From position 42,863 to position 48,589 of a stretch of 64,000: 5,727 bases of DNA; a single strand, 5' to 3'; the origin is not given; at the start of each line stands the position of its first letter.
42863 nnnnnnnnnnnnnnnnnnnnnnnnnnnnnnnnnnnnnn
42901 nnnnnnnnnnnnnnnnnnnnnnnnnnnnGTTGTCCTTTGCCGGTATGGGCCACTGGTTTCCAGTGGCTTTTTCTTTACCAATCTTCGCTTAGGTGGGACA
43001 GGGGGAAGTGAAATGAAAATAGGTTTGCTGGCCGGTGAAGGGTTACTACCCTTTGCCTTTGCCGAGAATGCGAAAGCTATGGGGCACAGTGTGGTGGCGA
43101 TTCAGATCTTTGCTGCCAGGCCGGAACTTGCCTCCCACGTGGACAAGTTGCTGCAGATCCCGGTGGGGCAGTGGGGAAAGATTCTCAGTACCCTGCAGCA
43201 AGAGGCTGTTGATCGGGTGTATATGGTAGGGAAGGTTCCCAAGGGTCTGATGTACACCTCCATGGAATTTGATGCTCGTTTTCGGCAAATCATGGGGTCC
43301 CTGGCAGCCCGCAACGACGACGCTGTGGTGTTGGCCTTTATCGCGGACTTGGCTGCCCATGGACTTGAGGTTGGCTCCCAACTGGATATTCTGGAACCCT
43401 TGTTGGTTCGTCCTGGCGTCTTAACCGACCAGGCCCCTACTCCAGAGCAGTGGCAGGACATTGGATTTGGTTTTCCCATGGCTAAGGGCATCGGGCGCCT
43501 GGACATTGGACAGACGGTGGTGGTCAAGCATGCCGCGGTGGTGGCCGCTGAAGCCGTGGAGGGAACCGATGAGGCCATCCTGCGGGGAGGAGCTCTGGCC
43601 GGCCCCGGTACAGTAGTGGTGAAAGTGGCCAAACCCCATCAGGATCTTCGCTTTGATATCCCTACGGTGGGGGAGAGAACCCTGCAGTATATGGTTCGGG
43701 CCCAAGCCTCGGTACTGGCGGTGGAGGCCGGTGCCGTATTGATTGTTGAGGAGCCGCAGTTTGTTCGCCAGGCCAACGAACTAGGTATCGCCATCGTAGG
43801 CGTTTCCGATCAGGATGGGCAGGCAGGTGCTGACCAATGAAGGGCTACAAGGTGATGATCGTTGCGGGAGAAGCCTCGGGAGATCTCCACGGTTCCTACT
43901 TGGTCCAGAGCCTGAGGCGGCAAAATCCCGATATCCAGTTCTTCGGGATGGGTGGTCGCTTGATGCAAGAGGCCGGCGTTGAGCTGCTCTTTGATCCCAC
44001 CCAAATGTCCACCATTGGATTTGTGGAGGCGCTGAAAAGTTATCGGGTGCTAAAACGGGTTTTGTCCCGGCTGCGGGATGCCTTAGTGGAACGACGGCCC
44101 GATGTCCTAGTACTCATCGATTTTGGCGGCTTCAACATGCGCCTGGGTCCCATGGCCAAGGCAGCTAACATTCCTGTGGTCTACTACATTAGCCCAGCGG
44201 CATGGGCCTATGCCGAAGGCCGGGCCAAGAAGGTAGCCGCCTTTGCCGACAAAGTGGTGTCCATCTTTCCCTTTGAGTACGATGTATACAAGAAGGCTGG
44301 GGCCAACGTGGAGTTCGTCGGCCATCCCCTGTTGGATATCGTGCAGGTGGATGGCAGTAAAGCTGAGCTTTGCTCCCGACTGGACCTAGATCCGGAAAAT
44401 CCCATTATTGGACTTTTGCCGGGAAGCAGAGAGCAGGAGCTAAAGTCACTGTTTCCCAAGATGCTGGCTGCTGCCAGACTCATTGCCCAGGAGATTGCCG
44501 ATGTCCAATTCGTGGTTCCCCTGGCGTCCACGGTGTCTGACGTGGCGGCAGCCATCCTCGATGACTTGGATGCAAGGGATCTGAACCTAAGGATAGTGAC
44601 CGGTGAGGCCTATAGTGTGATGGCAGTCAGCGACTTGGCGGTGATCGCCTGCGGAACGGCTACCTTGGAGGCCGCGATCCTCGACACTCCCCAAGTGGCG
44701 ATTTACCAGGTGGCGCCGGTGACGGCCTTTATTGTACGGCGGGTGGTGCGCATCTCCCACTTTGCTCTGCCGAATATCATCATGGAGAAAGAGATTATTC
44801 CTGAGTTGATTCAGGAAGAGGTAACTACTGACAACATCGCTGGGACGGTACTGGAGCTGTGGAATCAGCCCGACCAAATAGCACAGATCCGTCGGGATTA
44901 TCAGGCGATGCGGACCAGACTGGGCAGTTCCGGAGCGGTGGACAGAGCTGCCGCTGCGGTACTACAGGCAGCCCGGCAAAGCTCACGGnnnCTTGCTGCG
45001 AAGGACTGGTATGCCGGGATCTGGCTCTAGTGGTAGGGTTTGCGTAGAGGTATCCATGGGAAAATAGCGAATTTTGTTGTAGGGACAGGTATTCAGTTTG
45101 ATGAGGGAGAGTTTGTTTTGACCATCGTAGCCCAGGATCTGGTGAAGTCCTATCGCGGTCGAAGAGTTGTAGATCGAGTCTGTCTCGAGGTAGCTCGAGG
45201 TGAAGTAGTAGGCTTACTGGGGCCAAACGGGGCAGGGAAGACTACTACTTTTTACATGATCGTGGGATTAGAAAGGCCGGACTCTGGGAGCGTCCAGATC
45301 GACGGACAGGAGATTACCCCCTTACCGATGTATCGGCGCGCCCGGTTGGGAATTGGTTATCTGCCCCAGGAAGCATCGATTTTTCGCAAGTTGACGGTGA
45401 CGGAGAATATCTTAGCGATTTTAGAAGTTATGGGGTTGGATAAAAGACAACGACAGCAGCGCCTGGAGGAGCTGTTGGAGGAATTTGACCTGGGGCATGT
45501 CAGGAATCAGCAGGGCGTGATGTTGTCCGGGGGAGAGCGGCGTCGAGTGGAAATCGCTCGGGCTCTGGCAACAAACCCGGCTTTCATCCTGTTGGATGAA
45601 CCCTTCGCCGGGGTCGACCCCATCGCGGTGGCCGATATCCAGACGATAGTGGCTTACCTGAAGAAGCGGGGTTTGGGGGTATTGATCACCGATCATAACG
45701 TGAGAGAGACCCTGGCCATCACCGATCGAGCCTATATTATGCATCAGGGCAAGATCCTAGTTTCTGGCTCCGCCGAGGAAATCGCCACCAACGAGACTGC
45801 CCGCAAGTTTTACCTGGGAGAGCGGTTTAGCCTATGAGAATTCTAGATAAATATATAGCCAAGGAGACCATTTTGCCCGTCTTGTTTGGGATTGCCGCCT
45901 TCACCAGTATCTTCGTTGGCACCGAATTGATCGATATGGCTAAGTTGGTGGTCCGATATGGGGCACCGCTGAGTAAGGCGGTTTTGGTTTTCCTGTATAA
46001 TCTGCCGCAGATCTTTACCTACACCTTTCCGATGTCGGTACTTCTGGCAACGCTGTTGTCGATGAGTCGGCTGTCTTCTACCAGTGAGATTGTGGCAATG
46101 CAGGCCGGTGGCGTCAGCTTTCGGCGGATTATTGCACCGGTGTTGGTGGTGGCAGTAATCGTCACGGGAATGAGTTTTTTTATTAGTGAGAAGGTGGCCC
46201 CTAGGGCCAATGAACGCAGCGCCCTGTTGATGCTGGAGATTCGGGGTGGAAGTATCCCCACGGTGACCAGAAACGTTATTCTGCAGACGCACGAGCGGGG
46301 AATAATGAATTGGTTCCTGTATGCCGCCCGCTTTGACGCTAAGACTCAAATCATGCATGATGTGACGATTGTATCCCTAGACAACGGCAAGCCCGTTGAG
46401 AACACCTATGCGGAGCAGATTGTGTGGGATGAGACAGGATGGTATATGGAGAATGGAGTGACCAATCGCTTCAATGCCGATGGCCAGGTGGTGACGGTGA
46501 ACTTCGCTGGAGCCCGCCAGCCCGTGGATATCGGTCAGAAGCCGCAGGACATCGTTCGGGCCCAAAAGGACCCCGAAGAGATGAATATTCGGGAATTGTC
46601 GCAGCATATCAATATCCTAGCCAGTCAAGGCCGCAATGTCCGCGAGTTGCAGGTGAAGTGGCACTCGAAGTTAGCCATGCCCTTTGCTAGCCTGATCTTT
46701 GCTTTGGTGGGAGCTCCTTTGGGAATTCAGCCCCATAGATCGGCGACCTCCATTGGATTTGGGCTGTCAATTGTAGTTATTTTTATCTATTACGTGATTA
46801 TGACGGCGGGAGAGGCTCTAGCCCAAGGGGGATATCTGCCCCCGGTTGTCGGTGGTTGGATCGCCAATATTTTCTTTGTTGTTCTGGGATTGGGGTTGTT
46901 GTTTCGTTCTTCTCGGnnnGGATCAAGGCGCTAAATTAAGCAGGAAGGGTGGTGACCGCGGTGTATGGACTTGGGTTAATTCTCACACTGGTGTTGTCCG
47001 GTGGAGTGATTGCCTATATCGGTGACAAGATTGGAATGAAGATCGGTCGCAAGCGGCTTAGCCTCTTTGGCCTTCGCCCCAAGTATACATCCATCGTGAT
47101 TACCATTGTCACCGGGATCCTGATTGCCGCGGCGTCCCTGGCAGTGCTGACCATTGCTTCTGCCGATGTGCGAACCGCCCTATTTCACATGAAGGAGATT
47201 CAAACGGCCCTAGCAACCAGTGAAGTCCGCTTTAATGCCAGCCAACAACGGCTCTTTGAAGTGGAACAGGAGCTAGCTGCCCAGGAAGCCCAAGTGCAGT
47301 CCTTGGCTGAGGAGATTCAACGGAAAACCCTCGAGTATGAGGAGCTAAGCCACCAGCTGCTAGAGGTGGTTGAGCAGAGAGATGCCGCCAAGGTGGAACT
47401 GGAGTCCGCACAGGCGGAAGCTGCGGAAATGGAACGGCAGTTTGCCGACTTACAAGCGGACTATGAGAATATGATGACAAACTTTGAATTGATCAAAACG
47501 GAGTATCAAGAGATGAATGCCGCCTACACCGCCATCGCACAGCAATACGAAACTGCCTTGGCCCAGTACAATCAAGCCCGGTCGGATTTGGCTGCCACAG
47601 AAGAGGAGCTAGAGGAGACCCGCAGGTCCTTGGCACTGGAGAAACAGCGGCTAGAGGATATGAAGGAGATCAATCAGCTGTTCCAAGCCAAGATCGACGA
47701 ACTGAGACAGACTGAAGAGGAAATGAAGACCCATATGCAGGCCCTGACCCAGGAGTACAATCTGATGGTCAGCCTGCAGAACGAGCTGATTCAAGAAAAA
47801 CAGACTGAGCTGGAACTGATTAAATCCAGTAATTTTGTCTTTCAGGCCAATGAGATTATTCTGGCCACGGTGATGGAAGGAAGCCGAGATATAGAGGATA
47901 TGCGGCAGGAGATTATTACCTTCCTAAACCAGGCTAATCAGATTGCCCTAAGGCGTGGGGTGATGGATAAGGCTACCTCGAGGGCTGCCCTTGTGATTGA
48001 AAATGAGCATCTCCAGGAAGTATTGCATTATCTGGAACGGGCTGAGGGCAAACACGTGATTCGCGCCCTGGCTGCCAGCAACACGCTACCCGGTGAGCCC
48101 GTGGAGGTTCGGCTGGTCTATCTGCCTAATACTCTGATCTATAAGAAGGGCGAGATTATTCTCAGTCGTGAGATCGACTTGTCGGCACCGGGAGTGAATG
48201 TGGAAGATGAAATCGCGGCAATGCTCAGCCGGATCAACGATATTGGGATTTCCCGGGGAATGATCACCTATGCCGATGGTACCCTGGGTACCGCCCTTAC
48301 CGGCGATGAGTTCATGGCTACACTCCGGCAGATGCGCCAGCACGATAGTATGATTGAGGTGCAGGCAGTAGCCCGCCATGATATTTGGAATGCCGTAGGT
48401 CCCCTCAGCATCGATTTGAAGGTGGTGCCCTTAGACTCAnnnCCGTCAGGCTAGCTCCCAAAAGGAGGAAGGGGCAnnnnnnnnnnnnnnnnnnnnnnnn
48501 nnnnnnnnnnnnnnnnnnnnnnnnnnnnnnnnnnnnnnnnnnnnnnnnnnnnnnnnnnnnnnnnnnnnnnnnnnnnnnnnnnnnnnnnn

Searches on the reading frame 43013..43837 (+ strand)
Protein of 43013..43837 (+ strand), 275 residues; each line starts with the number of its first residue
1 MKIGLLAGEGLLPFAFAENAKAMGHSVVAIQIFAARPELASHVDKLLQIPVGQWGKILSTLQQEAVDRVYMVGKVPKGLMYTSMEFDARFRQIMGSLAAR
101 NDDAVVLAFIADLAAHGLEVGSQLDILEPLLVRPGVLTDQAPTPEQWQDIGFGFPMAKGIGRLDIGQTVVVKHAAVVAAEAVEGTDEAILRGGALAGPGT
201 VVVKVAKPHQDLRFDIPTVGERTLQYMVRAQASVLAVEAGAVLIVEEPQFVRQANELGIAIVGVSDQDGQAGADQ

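Call 16: search_protein_families(library=pfam, proteins=[window:43013-43837:+], max_evalue=0.00001)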
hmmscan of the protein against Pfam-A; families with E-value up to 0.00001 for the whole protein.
window:43013-43837:+ (275 aa): 2 families
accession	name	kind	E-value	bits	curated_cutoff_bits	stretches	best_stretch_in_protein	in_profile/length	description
PF06230.17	LpxI_C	-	1e-46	158.5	25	1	134-262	2-131/131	LpxI C-terminal domain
PF17930.7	LpxI_N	-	5.9e-31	107.6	25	1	2-129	1-128/129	LpxI N-terminal domain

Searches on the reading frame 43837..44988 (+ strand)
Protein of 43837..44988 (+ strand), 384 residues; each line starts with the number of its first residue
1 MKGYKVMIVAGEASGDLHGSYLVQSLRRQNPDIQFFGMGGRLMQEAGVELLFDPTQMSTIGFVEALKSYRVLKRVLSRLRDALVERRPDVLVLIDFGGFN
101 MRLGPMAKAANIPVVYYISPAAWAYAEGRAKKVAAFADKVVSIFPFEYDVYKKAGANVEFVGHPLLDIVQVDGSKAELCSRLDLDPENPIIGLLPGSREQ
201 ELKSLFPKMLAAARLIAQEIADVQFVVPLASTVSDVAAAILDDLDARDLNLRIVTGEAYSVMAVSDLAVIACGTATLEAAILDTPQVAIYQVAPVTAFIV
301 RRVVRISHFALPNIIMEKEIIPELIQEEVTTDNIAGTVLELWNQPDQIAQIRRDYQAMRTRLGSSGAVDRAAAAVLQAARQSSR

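Call 16: search_protein_families(library=pfam, proteins=[window:43837-44988:+], max_evalue=0.00001)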
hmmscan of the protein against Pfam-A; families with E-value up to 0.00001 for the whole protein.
window:43837-44988:+ (384 aa): 1 family
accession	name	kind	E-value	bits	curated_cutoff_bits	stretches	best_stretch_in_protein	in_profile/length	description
PF02684.21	LpxB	-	1.6e-96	323.9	22.6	1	6-374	1-370/374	Lipid-A-disaccharide synthetase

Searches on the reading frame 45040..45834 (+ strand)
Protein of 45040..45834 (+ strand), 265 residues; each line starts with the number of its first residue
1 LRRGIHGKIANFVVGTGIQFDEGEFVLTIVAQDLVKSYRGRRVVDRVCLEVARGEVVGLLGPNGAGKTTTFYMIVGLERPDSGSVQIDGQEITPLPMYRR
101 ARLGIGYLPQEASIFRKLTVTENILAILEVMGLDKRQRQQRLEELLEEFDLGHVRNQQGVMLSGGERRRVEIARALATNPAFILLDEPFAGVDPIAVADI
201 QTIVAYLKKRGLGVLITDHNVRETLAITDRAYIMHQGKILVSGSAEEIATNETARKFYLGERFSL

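Call 16: search_protein_families(library=pfam, proteins=[window:45040-45834:+], max_evalue=0.00001)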
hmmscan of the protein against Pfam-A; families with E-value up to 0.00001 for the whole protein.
window:45040-45834:+ (265 aa): 1 family
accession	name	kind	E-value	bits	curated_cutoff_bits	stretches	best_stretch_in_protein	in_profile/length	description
PF00005.33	ABC_tran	-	1.9e-37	129.3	25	1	45-190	2-137/137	ABC transporter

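Call 19: search_protein_families(library=ncbifam, proteins=[window:45040-45834:+], max_evalue=0.01)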
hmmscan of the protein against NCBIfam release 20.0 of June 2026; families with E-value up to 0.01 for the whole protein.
window:45040-45834:+ (265 aa): 189 families (the best 25 are shown)
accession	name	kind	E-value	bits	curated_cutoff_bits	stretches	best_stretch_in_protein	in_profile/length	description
TIGR04406.1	LPS_export_lptB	equivalog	2.4e-114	380.6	240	1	29-265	2-239/239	LPS export ABC transporter ATP-binding protein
NF008144.0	PRK10895.1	equivalog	2e-100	335.2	381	1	28-265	3-241/241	LPS export ABC transporter ATP-binding protein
TIGR01188.1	drrA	subfamily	3e-55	187.6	312.45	1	36-250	1-213/302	daunorubicin resistance ABC transporter, ATP-binding protein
TIGR03410.1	urea_trans_UrtE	equivalog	2.1e-51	174.6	285.8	1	32-253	4-224/230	urea ABC transporter ATP-binding subunit UrtE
TIGR03864.1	PQQ_ABC_ATP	hypoth_equivalog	2.7e-47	161.2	302.25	1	30-254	3-225/236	ABC transporter, ATP-binding subunit, PQQ-dependent alcohol dehydrogenase system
TIGR00968.1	3a0106s01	subfamily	1.9e-46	158.5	342.75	1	29-254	1-224/237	sulfate ABC transporter ATP-binding protein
NF008449.1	PRK11300.1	equivalog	3.1e-46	157.7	362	1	31-261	8-254/255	high-affinity branched-chain amino acid ABC transporter ATP-binding protein LivG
NF033858.1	ABC2_perm_RbbA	equivalog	2.8e-45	154.6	1050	1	27-255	265-491/909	ribosome-associated ATPase/putative transporter RbbA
TIGR03265.1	PhnT2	equivalog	3.5e-44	151.5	457.7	1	30-251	6-225/353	putative 2-aminoethylphosphonate ABC transporter ATP-binding protein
TIGR03522.1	GldA_ABC_ATP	equivalog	3.5e-43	148.2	402.6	1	28-256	2-227/301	gliding motility-associated ABC transporter ATP-binding subunit GldA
NF040840.2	tungstate_WtpC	equivalog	3.9e-43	148.1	440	1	31-251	4-221/347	tungstate ABC transporter ATP-binding protein WtpC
TIGR01186.1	proV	subfamily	4.2e-43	147.9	326.6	1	41-253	6-222/363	betaine/proline/choline family ABC transporter ATP-binding protein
TIGR03411.1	urea_trans_UrtD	equivalog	7.1e-42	143.7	304.1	1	31-261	5-242/242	urea ABC transporter ATP-binding protein UrtD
NF043075.1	MMSYN1_0197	equivalog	6.4e-41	140.4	550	1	31-255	5-226/341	spermidine/putrescine ABC transporter ATP-binding protein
NF010060.0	PRK13537.1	equivalog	7.2e-41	140.1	521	1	28-252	15-237/314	nodulation factor ABC transporter ATP-binding protein NodI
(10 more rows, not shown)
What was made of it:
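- On LptB2FG(C): The true LptB is at 45040-45837 (380.6 bits, call 19), next to the second lptF/G.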

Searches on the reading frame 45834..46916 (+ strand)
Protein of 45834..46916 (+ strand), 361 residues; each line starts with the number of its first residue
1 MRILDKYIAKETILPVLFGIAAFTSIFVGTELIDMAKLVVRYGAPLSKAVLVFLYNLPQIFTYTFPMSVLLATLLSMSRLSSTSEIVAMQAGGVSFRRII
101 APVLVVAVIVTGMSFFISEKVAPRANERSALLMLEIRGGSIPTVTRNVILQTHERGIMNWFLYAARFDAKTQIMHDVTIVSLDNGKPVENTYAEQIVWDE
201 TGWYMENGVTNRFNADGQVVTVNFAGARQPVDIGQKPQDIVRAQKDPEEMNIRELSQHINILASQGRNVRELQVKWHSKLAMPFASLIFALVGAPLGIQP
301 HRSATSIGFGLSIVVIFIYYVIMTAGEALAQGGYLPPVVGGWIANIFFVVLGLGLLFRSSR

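Call 16: search_protein_families(library=pfam, proteins=[window:45834-46916:+], max_evalue=0.00001)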
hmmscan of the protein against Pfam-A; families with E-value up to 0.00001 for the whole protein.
window:45834-46916:+ (361 aa): 1 family
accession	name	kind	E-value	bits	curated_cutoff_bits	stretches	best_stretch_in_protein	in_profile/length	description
PF03739.19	LptF_LptG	-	6.6e-95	318.6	27.9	1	6-356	1-351/353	Lipopolysaccharide export system permease LptF/LptG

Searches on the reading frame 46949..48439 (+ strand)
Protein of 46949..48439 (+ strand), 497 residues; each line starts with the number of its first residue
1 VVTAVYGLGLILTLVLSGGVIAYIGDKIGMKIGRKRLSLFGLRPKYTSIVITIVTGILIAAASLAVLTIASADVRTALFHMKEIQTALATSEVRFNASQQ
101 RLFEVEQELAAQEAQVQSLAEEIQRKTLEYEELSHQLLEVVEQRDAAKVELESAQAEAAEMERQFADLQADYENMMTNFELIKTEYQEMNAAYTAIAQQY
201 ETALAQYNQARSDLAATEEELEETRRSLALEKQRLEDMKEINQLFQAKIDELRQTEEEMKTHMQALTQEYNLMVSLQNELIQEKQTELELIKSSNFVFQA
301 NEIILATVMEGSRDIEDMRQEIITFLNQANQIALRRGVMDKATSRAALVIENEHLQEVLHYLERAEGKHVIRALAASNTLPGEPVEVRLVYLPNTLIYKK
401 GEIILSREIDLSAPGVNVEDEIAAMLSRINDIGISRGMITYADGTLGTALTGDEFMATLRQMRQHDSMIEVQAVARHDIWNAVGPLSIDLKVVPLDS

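Call 16: search_protein_families(library=pfam, proteins=[window:46949-48439:+], max_evalue=0.00001)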
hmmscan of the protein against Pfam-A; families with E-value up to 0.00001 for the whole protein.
window:46949-48439:+ (497 aa): 1 family
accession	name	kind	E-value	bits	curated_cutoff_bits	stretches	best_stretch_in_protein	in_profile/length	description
PF11283.13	DUF3084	-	3.4e-31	107.5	25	1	9-82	3-76/77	Protein of unknown function (DUF3084)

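Call 19: search_protein_families(library=ncbifam, proteins=[window:46949-48439:+], max_evalue=0.01)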
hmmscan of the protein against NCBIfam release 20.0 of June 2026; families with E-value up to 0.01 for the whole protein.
window:46949-48439:+ (497 aa): 6 families
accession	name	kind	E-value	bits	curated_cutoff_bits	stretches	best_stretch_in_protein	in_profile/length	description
TIGR02168.1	SMC_prok_B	equivalog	1.2e-09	36.6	567.35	1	81-299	255-920/1181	chromosome segregation protein SMC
TIGR02169.1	SMC_prok_A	equivalog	8.3e-09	33.7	729.4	1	70-316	229-476/1165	chromosome segregation protein SMC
NF045487.1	ASRP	equivalog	7.2e-05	21.6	300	1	129-288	122-286/593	archaea-specific SMC-related protein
NF003034.1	PRK03918.1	equivalog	0.00018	19.7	700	1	81-341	247-504/878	DNA double-strand break repair ATPase Rad50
TIGR04523.1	Mplasa_alph_rch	subfamily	0.00045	18.3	270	1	104-298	395-587/745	helix-rich protein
NF045780.1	TrlF_fam_ATP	equivalog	0.0035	16.1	350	1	93-292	463-714/944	TrlF family AAA-like ATPase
